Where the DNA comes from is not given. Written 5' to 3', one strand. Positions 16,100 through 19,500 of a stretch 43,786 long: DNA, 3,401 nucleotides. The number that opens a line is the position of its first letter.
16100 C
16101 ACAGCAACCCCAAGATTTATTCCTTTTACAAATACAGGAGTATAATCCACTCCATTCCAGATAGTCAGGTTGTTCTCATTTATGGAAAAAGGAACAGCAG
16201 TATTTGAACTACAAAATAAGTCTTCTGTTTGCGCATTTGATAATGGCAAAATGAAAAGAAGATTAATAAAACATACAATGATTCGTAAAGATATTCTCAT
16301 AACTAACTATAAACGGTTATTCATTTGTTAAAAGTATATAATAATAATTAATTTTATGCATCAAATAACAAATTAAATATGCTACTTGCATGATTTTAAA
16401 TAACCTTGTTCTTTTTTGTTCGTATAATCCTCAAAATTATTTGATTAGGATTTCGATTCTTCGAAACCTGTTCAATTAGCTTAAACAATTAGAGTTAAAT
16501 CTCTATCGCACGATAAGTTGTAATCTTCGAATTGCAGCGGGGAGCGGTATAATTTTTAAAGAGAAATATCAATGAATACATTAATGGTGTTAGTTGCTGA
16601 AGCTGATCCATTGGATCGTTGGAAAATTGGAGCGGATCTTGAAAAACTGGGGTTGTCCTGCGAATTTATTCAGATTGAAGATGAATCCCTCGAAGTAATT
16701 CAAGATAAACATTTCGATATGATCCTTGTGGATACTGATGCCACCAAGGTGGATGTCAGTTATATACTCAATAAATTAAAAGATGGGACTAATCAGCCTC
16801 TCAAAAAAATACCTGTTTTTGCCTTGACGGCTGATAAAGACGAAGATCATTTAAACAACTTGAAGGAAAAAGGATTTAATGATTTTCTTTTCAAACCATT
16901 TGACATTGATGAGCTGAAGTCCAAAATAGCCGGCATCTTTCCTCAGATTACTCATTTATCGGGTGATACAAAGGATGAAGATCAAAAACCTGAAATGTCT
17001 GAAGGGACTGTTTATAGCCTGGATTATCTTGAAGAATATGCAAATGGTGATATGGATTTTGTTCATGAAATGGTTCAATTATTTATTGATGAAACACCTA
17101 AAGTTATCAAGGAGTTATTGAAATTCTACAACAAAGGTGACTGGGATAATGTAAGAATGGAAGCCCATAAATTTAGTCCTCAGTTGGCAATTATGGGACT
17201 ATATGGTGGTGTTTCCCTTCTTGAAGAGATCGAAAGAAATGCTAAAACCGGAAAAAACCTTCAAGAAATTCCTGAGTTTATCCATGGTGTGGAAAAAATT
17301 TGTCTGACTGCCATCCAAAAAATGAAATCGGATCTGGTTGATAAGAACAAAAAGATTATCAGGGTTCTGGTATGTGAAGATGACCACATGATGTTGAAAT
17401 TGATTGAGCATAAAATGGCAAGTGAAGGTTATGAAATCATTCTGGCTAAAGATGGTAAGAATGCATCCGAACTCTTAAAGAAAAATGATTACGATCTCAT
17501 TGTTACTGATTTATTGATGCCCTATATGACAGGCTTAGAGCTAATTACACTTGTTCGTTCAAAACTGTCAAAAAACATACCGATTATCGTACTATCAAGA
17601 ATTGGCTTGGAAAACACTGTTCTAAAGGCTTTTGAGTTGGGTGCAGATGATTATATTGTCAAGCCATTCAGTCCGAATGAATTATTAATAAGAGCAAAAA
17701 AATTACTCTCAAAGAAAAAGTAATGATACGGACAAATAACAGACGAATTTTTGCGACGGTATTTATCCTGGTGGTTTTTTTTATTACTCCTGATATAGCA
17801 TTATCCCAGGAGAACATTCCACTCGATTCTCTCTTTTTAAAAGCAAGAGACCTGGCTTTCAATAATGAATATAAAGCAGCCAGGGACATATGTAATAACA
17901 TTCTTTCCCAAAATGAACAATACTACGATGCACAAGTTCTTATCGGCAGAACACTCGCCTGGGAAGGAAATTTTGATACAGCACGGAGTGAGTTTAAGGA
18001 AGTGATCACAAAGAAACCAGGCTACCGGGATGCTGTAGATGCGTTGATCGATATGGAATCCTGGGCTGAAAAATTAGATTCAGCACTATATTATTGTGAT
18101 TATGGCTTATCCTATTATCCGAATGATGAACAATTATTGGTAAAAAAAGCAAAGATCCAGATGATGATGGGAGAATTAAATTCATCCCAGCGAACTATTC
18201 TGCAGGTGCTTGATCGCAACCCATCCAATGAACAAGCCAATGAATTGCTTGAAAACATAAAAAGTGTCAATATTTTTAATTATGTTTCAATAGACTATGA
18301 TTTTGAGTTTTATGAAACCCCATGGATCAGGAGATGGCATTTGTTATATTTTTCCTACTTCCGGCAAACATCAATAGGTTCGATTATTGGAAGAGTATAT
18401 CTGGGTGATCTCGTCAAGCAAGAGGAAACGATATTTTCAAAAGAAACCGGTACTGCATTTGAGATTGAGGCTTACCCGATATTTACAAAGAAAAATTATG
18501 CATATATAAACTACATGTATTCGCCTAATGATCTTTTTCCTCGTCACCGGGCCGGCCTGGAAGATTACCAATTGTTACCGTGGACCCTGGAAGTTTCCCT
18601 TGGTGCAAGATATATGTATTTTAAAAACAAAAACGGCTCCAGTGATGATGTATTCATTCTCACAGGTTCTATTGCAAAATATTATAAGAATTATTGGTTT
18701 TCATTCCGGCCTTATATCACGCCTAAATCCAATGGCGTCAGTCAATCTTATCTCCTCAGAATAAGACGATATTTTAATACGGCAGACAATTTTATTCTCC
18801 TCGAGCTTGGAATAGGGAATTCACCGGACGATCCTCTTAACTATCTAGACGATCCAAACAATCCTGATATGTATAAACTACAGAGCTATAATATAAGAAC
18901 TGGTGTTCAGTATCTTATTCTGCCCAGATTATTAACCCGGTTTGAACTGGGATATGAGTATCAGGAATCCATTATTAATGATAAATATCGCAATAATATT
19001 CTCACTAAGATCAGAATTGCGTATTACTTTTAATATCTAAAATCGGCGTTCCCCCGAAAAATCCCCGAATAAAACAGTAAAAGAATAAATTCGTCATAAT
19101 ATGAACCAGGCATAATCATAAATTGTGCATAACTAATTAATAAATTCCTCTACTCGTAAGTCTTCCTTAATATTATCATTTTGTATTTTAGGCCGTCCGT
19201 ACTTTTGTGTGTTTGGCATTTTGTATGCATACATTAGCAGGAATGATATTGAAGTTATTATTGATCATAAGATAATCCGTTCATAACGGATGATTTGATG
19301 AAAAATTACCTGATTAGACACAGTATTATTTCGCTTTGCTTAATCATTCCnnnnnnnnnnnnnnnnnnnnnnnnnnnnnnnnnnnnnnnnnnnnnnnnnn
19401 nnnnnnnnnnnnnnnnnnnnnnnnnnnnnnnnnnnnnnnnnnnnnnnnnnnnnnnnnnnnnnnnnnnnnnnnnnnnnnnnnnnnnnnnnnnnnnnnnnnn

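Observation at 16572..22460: Uncharacterised synthase-dependent exopolysaccharide module: REC-Hpt-REC + TPR-YaiO outer-membrane barrel + SPOR/TM/HEAT protein + processive GT2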

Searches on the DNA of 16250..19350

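Call 107: search_rna_families(source=window, start=16250, end=19350, threshold=evalue, max_evalue=1)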
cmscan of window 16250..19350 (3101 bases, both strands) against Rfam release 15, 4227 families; matches with E-value up to 1: 0.
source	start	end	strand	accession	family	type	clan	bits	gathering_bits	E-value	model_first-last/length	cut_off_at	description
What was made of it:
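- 19034..19294 (+): 262-bp intergenic gap between g2 and g3, possibly holding an internal promoter. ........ lies at 19200-19207, 16 nt after TTTG at 19180-19183. There is no Rfam match (call 107).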

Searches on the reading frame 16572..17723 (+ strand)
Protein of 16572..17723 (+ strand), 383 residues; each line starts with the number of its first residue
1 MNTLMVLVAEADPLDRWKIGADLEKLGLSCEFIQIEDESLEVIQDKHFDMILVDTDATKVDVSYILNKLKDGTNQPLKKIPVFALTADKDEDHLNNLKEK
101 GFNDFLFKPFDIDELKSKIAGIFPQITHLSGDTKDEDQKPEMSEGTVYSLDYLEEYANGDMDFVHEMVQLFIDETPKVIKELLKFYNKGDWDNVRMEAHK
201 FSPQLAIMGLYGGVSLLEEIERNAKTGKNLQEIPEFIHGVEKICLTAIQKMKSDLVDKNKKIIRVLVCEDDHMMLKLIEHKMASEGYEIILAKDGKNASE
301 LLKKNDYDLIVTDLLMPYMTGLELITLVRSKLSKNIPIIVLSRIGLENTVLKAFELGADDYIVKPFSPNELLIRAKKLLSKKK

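Call 3: search_protein_families(library=pfam, proteins=[window:16572-17723:+], max_evalue=0.1)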
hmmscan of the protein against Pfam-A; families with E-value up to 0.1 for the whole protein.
window:16572-17723:+ (383 aa): 4 families
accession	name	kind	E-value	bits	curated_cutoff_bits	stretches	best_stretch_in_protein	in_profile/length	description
PF00072.30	Response_reg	-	8.2e-39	132.7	30.2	2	265-374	1-109/111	Response regulator receiver domain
PF23198.2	PDE8A_N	-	6.5e-06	26.6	29.6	1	24-74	31-82/147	PDE8A-like, N-terminal domain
PF01627.28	Hpt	-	1.4e-05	25.7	24.6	1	166-234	1-68/84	Hpt domain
PF10863.13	NOP19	-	0.042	14.1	25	1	204-284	56-132/140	Nucleolar protein 19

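Call 4: search_protein_families(library=ncbifam, proteins=[window:16572-17723:+], max_evalue=0.1)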
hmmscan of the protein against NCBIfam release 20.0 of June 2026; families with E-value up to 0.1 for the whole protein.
window:16572-17723:+ (383 aa): 97 families (the best 25 are shown)
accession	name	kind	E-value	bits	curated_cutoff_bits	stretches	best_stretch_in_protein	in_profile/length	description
TIGR02154.1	PhoB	equivalog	2.6e-35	121.8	296.2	2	264-381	4-122/226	phosphate regulon transcriptional regulator PhoB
NF045944.1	ResRegRpaBCyano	equivalog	1.2e-32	113.1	330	2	266-381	1-114/229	response regulator transcription factor RpaB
NF053854.1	RespRegPhoBBctds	equivalog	2.1e-32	112.3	270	2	265-381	1-117/225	two-component system response regulator PhoB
NF051850.1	RespRegRprY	equivalog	4e-32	111.5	370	2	262-380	4-121/234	response regulator transcription factor RprY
NF007005.1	PRK09468.1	equivalog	6.9e-30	104.2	331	2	263-382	4-122/237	osmolarity response regulator transcription factor OmpR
TIGR01387.1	cztR_silR_copR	subfamily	2.6e-29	102.5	279.2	2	265-382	1-117/218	heavy metal response regulator transcription factor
NF008318.0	PRK11107.1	equivalog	3.3e-29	101.6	890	2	22-237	686-900/920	two-component sensor histidine kinase BarA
NF033120.0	vanR_FM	exception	7.5e-29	101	460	2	261-377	2-116/231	vancomycin resistance response regulator transcription factor, VanR-F/VanR-M family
NF007928.2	PRK10643.1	equivalog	1.1e-28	100.4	330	2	264-381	2-118/216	two-component system response regulator PmrA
NF041733.1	resp_reg_CseB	equivalog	1.1e-28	100.1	350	2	264-381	2-117/228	two-component system response regulator CseB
NF045991.1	RespRegCtrARhodob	equivalog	1.5e-28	100.1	350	2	263-381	1-118/224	response regulator transcription factor CtrA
NF040689.1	MtrAB_MtrA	equivalog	2.4e-27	95.7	300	2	265-380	1-114/219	MtrAB system response regulator MtrA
NF012227.0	AdeR_RR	equivalog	6e-27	94.7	340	2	259-381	10-128/239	efflux system response regulator transcription factor AdeR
NF012023.0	PRK15479.1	equivalog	2.1e-26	92.8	337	2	263-381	1-118/224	transcriptional regulator TctD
NF007135.0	PRK09581.1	equivalog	2.5e-26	92.5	474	2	264-379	4-120/457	PleD family two-component system response regulator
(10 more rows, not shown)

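Call 72: search_solved_structures(query=window:16572-17723:+, max_evalue=1e-8)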
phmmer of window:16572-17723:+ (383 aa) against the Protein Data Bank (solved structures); distinct sequences matched with E-value up to 1e-8: 187 (the best 60 are shown).
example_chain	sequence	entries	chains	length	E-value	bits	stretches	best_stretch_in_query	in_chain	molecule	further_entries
6ont_A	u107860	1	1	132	1.1e-21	80.4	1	264-380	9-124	Two-component response regulator 1452 receiver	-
9xzo_A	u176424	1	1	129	1.3e-20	76.9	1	264-380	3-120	De novo protein M1X0B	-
1nxo_A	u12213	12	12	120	1e-19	73.9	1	264-381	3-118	DNA-binding response regulator | Response regulator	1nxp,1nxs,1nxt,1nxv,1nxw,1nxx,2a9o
6eb7_A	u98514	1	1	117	2.1e-19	72.9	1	264-380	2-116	DNA-binding response regulator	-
8fk2_A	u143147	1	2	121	2.2e-19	72.8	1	264-379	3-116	Putative response regulator CovR VicR-like protein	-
5x5j_A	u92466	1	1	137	3.3e-19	72.3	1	265-380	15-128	AdeR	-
5xjp_A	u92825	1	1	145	4e-19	72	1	265-380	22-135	AdeR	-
3f6p_A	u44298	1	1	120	1.3e-18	70.3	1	264-379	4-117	Transcriptional regulatory protein yycF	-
2zwm_A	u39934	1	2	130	1.7e-18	69.9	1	264-380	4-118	Transcriptional regulatory protein yycF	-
7cci_A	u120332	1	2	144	2.6e-18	69.3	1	265-380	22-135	AdeR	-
5uic_A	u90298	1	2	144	4.8e-18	68.4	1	263-378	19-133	Two-component response regulator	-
1mvo_A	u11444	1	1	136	5e-18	68.4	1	264-381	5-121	PhoP response regulator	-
3t6k_A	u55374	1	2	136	7.8e-18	67.7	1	265-381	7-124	Response regulator receiver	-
9g85_A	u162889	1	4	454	1.8e-17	66.5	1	263-378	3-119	Response regulator PleD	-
2wb4_A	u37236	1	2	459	1.9e-17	66.5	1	263-378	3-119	DIGUANYLATE CYCLASE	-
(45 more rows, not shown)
